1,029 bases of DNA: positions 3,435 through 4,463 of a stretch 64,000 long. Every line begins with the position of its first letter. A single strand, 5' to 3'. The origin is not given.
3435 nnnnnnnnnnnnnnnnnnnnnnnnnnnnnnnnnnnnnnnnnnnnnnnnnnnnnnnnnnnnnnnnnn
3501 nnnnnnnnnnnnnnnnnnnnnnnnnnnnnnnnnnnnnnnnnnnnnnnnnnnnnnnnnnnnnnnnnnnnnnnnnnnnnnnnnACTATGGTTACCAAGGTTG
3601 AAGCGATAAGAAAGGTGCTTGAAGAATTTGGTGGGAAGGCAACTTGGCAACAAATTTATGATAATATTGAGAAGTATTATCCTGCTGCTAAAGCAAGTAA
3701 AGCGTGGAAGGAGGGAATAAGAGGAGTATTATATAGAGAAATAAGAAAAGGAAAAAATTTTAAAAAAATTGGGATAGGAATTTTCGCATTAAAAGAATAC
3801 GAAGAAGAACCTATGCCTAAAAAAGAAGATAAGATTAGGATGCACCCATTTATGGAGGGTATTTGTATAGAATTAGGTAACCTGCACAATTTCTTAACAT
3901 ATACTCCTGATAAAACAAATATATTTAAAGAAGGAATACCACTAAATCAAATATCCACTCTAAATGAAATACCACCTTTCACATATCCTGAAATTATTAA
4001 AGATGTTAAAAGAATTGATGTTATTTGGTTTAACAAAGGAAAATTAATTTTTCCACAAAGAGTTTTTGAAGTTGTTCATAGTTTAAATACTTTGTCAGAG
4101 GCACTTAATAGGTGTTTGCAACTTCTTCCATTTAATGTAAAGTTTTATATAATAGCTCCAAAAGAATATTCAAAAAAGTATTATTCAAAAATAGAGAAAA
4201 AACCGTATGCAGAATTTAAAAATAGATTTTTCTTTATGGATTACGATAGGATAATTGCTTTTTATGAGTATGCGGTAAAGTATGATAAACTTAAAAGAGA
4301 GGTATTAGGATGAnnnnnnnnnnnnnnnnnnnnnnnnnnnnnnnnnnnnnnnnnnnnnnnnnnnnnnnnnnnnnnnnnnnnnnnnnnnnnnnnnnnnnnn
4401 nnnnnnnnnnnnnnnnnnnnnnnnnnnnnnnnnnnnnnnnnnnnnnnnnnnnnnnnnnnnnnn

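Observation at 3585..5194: Two intact, translationally coupled nuclease-like ORFs beside a dead methyltransferase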

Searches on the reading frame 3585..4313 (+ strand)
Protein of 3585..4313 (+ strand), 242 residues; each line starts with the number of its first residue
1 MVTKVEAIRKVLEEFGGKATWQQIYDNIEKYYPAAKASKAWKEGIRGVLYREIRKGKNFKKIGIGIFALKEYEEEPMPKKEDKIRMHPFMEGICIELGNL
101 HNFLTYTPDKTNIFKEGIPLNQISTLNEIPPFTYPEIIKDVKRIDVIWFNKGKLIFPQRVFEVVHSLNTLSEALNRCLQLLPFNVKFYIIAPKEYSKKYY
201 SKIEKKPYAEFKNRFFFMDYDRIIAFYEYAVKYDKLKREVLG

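Call 3: search_protein_families(library=pfam, proteins=[window:3585-4313:+], max_evalue=1)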
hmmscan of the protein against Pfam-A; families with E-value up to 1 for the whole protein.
window:3585-4313:+ (242 aa): 2 families
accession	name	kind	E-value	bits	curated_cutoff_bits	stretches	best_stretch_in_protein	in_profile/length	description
PF05066.19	HARE-HTH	-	0.001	19.9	25.9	1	5-70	4-69/71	HB1, ASXL, restriction endonuclease HTH domain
PF00250.24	Forkhead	-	0.0082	16.7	27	1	16-50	20-56/88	Forkhead domain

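Call 4: search_protein_families(library=ncbifam, proteins=[window:3585-4313:+], max_evalue=1)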
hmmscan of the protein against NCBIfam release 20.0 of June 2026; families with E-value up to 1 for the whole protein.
window:3585-4313:+ (242 aa): 0 families

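Call 5: search_protein_families(library=padloc, proteins=[window:3585-4313:+], max_evalue=1)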
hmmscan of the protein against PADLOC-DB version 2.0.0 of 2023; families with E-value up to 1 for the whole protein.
window:3585-4313:+ (242 aa): 1 family
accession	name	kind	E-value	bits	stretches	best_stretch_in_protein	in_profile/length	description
PDLC03534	REase_II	-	0.00016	18.9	1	138-228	235-325/351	Type II restriction enzyme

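Call 6: search_protein_families(library=phrogs, proteins=[window:3585-4313:+], max_evalue=1)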
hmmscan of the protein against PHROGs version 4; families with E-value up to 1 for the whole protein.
window:3585-4313:+ (242 aa): 0 families

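Call 7: search_solved_structures(query=window:3585-4313:+, max_evalue=10, show_alignments=2)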
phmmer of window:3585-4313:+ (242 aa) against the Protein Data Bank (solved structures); distinct sequences matched with E-value up to 10: 0.

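Call 9: find_homologous_proteins(query=window:3585-4313:+, max_evalue=0.001)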
Query window:3585-4313:+ (242 aa): 396 proteins with E <= 0.001 among 689 candidates; the best 120 are listed.
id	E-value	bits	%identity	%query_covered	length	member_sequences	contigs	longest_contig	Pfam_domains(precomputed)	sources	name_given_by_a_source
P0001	9.9e-159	544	100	100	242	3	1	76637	PF27126.1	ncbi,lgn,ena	-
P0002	2.8e-133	461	84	100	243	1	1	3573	PF27126.1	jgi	-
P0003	9.5e-129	446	82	100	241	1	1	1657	PF27126.1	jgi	-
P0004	1.3e-128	446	79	100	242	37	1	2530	PF27126.1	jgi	-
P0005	1.4e-126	439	77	100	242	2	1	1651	PF27126.1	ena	-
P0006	2.3e-126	438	78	100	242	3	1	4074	PF27126.1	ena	-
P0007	3.0e-108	379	70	100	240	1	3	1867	PF27126.1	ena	-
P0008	3.3e-106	372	69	100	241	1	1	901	PF27126.1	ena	-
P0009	8.0e-102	358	64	100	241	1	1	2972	PF27126.1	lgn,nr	nr:hypothetical protein [Chloroflexota bacterium]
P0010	1.4e-99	351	65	100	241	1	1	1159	PF27126.1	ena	-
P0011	3.2e-97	343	64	99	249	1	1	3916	PF27126.1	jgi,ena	-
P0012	8.9e-97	342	63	99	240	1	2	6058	PF27126.1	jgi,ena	-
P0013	1.4e-96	341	62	98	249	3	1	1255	PF27126.1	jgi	jgi:hypothetical protein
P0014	1.7e-96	341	64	100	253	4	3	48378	PF27126.1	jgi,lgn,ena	-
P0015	6.6e-96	339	63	100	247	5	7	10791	PF27126.1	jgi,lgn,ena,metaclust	jgi:hypothetical protein|metaclust:\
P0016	9.1e-95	335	63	98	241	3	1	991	PF27126.1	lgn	-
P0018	1.5e-94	334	63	98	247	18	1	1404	PF27126.1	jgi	jgi:hypothetical protein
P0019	3.9e-94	333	62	98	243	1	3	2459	PF27126.1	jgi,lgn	jgi:hypothetical protein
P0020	5.3e-94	332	63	98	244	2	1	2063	PF27126.1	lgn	-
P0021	7.8e-94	332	61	98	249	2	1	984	PF27126.1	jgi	-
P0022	8.1e-94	332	62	98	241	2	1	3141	PF27126.1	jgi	-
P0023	3.1e-93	330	61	100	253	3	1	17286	PF27126.1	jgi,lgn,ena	-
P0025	5.8e-93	329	60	99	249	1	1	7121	PF27126.1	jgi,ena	-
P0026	6.5e-93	329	62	98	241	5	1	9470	PF27126.1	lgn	-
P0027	6.6e-93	329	62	99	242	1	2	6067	PF27126.1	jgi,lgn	jgi:hypothetical protein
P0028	7.1e-93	329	61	98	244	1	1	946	PF27126.1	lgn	-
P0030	7.7e-93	329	62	99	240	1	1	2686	PF27126.1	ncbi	-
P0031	8.2e-93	329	61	99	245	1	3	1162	PF27126.1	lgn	-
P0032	1.0e-92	328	61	98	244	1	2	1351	PF27126.1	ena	-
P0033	1.1e-92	328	62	99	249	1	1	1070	PF27126.1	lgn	-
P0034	1.7e-92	327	62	99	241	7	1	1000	PF27126.1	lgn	-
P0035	2.9e-92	327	61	98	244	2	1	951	PF27126.1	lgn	-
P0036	3.5e-92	326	60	99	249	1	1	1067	PF27126.1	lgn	-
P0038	4.4e-92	326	61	98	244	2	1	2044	PF27126.1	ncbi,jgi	-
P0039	6.3e-92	326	58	100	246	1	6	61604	-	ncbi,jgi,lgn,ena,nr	ncbi:MAG TPA: hypothetical protein PKX93_04060 [bacterium]|nr:hypothetical protein [bacterium] HOL66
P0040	7.2e-92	325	60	98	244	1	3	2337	PF05066.20,PF27126.1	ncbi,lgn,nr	ncbi:MAG: hypothetical protein U9O96_01710 [Candidatus Thermoplasmatota archaeon]|nr:hypothetical pr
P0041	1.3e-91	325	62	98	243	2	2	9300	PF27126.1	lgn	-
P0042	1.8e-91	324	61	98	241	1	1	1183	PF27126.1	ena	-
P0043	2.3e-91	324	61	98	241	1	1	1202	PF27126.1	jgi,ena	-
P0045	3.6e-91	323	62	98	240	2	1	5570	PF27126.1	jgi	-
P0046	4.7e-91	323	64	99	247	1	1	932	PF27126.1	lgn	-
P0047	7.5e-91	322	62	98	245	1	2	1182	PF27126.1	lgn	-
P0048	9.6e-91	322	59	100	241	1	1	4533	PF27126.1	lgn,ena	-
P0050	1.6e-90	321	61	98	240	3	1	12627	PF27126.1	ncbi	-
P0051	2.5e-90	320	59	99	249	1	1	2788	PF27126.1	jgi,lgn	-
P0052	3.5e-90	320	60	99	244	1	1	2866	PF27126.1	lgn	-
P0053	4.7e-90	320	60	99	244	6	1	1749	PF27126.1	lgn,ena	-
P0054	5.0e-90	319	63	95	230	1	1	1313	PF27126.1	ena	-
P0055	9.0e-90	319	61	99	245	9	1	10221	PF27126.1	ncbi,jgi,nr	ncbi:MAG: hypothetical protein DRH44_04455 [Candidatus Coatesbacteria bacterium]|nr:MAG: hypothetica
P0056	9.7e-90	318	59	98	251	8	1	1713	PF27126.1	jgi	jgi:hypothetical protein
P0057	1.1e-89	318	58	100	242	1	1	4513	PF27126.1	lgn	-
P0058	2.3e-89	317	58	100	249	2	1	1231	PF27126.1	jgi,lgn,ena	-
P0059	4.5e-89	316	60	98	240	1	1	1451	PF27126.1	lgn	-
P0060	4.9e-89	316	57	98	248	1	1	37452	PF27126.1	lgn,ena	-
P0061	1.7e-88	314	59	100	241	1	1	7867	PF27126.1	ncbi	ncbi:MAG: hypothetical protein ABIG37_01310 [Nanoarchaeota archaeon]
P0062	2.2e-87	311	56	100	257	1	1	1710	PF27126.1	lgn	-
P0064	1.2e-86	308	58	98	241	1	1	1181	PF27126.1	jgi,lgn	-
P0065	1.4e-86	308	59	100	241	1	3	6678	PF27126.1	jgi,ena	-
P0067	1.6e-85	305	53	98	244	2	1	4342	PF27126.1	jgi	-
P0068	2.0e-85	304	57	99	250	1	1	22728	PF27126.1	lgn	-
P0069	9.3e-85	302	56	98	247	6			PF27126.1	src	-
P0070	1.3e-84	302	57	99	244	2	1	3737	PF27126.1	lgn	-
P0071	1.3e-84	302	58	98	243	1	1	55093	PF27126.1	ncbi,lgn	ncbi:MAG: hypothetical protein ABFQ65_00200 [Nanoarchaeota archaeon]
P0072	1.6e-84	301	57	100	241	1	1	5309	PF27126.1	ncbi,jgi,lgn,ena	ncbi:MAG: hypothetical protein ABIH28_00425 [archaeon]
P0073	3.0e-84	300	54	99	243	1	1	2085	PF27126.1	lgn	-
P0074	4.2e-84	300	55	98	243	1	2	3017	PF27126.1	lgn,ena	-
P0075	5.8e-84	300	58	99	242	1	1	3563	PF27126.1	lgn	-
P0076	1.5e-83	298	58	97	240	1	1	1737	PF27126.1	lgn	-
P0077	1.7e-83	298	58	99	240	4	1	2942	PF27126.1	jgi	jgi:hypothetical protein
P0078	1.7e-83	298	55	99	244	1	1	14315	PF27126.1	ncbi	-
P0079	1.8e-83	298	58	98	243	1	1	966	PF27126.1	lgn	-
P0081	2.0e-83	298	57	98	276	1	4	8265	PF27126.1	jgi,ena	jgi:hypothetical protein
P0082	2.2e-83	298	57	98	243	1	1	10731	PF27126.1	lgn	-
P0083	3.5e-83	297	56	95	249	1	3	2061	PF27126.1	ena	-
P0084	6.2e-83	296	54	98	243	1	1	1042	PF27126.1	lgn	-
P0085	1.1e-82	295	55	99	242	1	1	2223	PF27126.1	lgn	-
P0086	1.2e-82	295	58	95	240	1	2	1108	PF27126.1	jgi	-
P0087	1.2e-82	295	56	99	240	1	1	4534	PF27126.1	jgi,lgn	jgi:hypothetical protein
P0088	1.5e-82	295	56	100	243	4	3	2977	PF27126.1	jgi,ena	-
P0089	1.7e-82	295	56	94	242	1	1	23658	PF27126.1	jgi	-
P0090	1.8e-82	295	56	98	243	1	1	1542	PF27126.1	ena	-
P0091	2.2e-82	294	56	99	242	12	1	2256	PF27126.1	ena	-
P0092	3.5e-82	294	55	98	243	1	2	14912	PF27126.1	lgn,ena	-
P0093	8.1e-82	293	55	98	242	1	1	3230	PF27126.1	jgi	jgi:hypothetical protein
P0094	9.9e-82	292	55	99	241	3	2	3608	PF05066.20,PF27126.1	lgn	-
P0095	1.2e-81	292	58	95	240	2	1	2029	PF27126.1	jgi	jgi:hypothetical protein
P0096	1.4e-81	292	58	98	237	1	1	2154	PF27126.1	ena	-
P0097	1.4e-81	292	57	97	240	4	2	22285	PF27126.1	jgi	-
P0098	1.5e-81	292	56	99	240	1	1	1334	PF27126.1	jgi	jgi:hypothetical protein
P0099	3.4e-81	290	55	98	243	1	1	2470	PF27126.1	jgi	jgi:hypothetical protein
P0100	3.5e-81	290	64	83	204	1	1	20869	PF27126.1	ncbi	-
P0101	4.6e-81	290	55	98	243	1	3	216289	PF27126.1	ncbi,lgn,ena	-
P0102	1.1e-80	289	55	98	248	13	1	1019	PF27126.1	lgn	-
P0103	1.5e-80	288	53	100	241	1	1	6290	PF27126.1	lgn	-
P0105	2.2e-80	288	57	97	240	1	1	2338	PF27126.1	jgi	jgi:hypothetical protein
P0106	3.5e-80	287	56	99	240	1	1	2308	PF27126.1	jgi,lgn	jgi:hypothetical protein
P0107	3.6e-80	287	54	99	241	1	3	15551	PF27126.1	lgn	-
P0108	3.9e-80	287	54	100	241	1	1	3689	PF27126.1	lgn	-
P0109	7.6e-80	286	52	99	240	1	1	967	PF27126.1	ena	-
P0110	7.8e-80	286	56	94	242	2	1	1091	PF27126.1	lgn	-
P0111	9.0e-80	286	53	100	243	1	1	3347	PF27126.1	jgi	jgi:hypothetical protein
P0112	1.0e-79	286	55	97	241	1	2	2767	PF27126.1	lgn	-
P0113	1.4e-79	285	55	99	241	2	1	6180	PF27126.1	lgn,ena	-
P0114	1.4e-79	285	55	99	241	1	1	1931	PF27126.1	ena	-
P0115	1.8e-79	285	53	99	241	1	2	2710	PF27126.1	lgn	-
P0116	2.6e-79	284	55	98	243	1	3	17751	PF27126.1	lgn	-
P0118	4.9e-79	283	55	99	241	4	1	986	PF27126.1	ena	-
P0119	5.2e-79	283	52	99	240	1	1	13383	PF27126.1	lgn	-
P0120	6.0e-79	283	51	100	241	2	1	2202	PF27126.1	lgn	-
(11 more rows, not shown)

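Call 11: find_encoding_contigs(protein=P0039, flank=6000, max_places=3)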
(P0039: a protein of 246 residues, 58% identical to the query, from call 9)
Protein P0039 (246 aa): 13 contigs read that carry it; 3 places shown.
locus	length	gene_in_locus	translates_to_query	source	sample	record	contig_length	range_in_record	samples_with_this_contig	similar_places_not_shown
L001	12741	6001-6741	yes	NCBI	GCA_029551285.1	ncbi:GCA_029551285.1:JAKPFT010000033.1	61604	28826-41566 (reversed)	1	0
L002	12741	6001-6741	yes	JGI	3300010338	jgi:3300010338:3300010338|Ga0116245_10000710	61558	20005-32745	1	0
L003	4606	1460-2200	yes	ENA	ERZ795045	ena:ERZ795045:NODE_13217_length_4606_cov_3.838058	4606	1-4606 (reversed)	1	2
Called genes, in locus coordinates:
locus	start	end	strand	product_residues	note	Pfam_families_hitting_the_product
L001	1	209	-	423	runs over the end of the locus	PF01946:Thi4 (faint), PF00070:Pyr_redox (faint), PF01266:DAO (faint), PF07992:Pyr_redox_2 (faint), PF12831:FAD_oxidored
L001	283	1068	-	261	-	PF07963:N_methyl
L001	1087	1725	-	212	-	PF07963:N_methyl, PF07596:SBP_bac_10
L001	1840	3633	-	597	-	PF12850:Metallophos_2 (faint), PF00149:Metallophos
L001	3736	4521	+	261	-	PF01513:NAD_kinase, PF20143:NAD_kinase_C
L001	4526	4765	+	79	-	PF00037:Fer4 (weak), PF12797:Fer4_2 (weak), PF12837:Fer4_6 (faint), PF13237:Fer4_10 (weak), PF13459:Fer4_15 (faint), PF14697:Fer4_21 (faint), PF12838:Fer4_7, PF13187:Fer4_9, +4 more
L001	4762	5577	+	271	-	PF01261:AP_endonuc_2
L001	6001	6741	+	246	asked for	-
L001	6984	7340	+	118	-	-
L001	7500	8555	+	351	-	PF01208:URO-D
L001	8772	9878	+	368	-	PF00392:GntR, PF13377:Peripla_BP_3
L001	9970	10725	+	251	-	PF07963:N_methyl (weak), PF07596:SBP_bac_10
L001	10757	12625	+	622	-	-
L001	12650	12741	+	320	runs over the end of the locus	-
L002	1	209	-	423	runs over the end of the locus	PF01946:Thi4 (faint), PF00070:Pyr_redox (faint), PF01266:DAO (faint), PF07992:Pyr_redox_2 (faint), PF12831:FAD_oxidored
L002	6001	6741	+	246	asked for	-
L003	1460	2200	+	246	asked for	-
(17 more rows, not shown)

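Call 12: find_encoding_contigs(protein=P0101, flank=6000, max_places=3)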
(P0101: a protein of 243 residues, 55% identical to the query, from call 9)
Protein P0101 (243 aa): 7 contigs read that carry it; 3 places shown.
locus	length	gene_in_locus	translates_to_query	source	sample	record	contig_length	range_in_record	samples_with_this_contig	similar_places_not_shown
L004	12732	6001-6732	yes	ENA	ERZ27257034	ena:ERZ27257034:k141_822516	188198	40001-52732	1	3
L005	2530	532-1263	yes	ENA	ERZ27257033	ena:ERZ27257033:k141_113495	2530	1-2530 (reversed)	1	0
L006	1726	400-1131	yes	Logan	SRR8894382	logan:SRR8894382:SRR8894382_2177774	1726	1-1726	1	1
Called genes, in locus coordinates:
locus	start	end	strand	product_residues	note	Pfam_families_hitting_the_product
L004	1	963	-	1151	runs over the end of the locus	PF03833:PolC_DP2_N, PF24844:PolC_DP2_central, PF24846:PolC_DP2_cat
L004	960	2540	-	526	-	PF01336:tRNA_anti-codon (weak), PF00149:Metallophos (weak), PF04042:DNA_pol_E_B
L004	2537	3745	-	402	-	PF05621:TniB (weak), PF01637:ATPase_2 (weak), PF13191:AAA_16, PF00004:AAA (weak), PF13401:AAA_22, PF22606:Cdc6-ORC-like_ATPase_lid (weak), PF22703:Cdc6_lid, PF09079:WHD_Cdc6, +2 more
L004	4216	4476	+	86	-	PF05239:PRC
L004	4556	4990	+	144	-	-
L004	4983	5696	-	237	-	PF00149:Metallophos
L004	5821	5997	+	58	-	-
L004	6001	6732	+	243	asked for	PF27126:NmeDI_C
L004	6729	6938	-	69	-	-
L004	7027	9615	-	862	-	PF04851:ResIII (weak), PF00270:DEAD, PF00271:Helicase_C, PF19306:WHD_Lhr, PF08494:DEAD_assoc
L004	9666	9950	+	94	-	-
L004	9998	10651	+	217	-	-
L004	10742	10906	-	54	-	-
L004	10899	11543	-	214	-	-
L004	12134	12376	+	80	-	PF04014:MazE_antitoxin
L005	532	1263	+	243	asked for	PF27126:NmeDI_C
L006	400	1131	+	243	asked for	PF27126:NmeDI_C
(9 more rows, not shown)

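Call 13: find_encoding_contigs(protein=P0071, flank=6000, max_places=3)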
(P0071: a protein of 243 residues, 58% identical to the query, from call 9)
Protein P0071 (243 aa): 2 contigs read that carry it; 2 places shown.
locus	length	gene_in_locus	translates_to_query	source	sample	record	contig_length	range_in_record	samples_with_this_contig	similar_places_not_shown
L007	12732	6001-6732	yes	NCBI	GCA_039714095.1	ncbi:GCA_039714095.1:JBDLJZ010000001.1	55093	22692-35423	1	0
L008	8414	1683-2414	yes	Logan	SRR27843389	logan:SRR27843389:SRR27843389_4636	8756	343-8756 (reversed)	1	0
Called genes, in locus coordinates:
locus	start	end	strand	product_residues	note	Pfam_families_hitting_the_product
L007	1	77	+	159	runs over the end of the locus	PF00160:Pro_isomerase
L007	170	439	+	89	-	-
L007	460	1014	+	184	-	-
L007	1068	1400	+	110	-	-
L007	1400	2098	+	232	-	PF11139:SfLAP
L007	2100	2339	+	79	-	-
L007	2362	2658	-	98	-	PF01866:Diphthamide_syn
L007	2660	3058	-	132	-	-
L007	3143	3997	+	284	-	PF00892:EamA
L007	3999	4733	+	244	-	PF01026:TatD_DNase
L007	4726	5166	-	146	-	-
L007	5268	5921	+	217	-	-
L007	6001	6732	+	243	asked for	PF27126:NmeDI_C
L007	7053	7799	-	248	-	PF04402:SIMPL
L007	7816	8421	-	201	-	PF01022:HTH_5 (weak), PF12840:HTH_20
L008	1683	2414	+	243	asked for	PF27126:NmeDI_C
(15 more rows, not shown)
